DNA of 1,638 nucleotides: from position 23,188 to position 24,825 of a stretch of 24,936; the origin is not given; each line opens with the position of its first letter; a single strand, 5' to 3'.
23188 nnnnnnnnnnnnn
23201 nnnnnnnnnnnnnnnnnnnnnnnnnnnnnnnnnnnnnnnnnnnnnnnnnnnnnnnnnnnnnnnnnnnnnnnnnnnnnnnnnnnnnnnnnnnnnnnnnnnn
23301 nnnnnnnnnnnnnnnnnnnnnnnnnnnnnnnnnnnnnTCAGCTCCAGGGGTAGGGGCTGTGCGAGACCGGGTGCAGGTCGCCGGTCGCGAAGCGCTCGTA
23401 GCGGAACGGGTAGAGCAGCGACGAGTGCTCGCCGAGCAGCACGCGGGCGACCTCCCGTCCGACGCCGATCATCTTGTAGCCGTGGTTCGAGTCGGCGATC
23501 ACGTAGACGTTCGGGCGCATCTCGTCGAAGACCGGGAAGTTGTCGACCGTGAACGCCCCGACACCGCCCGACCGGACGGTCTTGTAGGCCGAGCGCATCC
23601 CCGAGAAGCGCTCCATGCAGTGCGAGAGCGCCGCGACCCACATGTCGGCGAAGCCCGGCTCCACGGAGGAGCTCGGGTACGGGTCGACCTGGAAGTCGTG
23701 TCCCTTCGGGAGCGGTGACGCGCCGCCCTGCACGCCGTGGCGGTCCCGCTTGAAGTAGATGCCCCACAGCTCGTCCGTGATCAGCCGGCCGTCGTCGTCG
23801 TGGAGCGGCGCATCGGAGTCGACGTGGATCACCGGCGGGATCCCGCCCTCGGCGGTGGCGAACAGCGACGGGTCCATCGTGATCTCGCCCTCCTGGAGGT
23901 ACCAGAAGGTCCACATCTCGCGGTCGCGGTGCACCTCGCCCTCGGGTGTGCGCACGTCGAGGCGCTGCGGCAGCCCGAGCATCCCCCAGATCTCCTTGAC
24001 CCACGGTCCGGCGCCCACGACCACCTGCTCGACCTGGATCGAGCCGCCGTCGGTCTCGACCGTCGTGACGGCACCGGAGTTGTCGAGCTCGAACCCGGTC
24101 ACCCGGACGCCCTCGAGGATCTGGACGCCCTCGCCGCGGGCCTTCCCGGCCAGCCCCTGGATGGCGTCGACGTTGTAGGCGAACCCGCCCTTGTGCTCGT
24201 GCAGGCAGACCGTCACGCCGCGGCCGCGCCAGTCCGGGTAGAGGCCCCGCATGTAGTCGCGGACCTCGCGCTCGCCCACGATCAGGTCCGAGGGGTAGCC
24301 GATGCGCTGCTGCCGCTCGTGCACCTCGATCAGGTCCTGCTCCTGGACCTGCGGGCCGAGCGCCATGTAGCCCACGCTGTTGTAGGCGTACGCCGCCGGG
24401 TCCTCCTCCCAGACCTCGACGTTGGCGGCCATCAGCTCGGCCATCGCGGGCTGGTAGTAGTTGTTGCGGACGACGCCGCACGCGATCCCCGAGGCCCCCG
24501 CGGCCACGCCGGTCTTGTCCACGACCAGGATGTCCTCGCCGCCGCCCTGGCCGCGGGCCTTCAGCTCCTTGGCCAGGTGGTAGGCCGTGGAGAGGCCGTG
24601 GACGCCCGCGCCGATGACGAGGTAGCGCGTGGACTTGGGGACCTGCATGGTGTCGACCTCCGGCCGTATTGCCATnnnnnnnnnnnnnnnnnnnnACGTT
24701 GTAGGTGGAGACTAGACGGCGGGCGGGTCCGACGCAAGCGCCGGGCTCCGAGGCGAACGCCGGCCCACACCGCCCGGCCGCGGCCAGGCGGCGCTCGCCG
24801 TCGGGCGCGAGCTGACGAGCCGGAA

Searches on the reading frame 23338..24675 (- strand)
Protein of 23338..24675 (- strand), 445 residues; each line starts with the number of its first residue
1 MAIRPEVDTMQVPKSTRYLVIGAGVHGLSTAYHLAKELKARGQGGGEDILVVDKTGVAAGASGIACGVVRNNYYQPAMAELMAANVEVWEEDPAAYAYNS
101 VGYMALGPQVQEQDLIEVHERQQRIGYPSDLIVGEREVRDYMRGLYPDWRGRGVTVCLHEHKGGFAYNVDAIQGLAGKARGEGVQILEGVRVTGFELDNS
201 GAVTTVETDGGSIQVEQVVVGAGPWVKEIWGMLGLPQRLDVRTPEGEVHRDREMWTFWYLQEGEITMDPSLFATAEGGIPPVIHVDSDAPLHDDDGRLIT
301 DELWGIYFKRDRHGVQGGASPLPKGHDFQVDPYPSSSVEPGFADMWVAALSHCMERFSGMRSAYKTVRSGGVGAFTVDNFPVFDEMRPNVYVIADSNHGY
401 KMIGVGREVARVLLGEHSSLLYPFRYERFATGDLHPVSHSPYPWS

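Call 6: search_protein_families(library=ncbifam, proteins=[window:23338-24675:-], max_evalue=0.01)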
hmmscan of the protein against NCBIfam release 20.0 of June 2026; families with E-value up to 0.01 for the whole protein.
window:23338-24675:- (445 aa): 12 families
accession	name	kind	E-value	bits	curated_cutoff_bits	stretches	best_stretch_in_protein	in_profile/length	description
TIGR01373.1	soxB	subfamily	3e-20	72.5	529.45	1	18-224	33-238/407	sarcosine oxidase subunit beta family protein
NF008425.0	PRK11259.1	equivalog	3.7e-15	55.7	257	1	18-236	7-215/377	N-methyl-L-tryptophan oxidase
TIGR01377.1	soxA_mon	subfamily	4.2e-15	55.4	479.65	1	19-233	4-207/381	amino oxidase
TIGR02352.1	thiamin_ThiO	equivalog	2.5e-10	40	250.8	1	19-240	2-221/351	glycine oxidase ThiO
NF050086.1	pipecolate_AmaA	exception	4.5e-09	35.4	600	1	6-72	16-74/425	L-pipecolate oxidase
NF001933.0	PRK00711.1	subfamily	2.8e-06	26.6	383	0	17-79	2-57/429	D-amino acid dehydrogenase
NF008726.1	PRK11728.1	equivalog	1.7e-05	23.8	299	1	17-240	2-216/389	L-2-hydroxyglutarate oxidase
TIGR03364.1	HpnW_proposed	hypoth_equivalog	9.3e-05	21.7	285.1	1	18-224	3-195/365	TIGR03364 family FAD-dependent oxidoreductase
NF005560.0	PRK07233.1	equivalog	0.00023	20.2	252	0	18-37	3-22/435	hypothetical protein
NF040813.1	pro_dh_Thprot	equivalog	0.0036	16.4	600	0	18-74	2-49/362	D-proline dehydrogenase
NF009074.0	PRK12409.1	equivalog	0.0044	16.2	494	0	18-67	4-45/410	D-amino acid dehydrogenase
NF009410.0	PRK12771.1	subfamily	0.0064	15.1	516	0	11-36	134-159/566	NAD(P)-binding protein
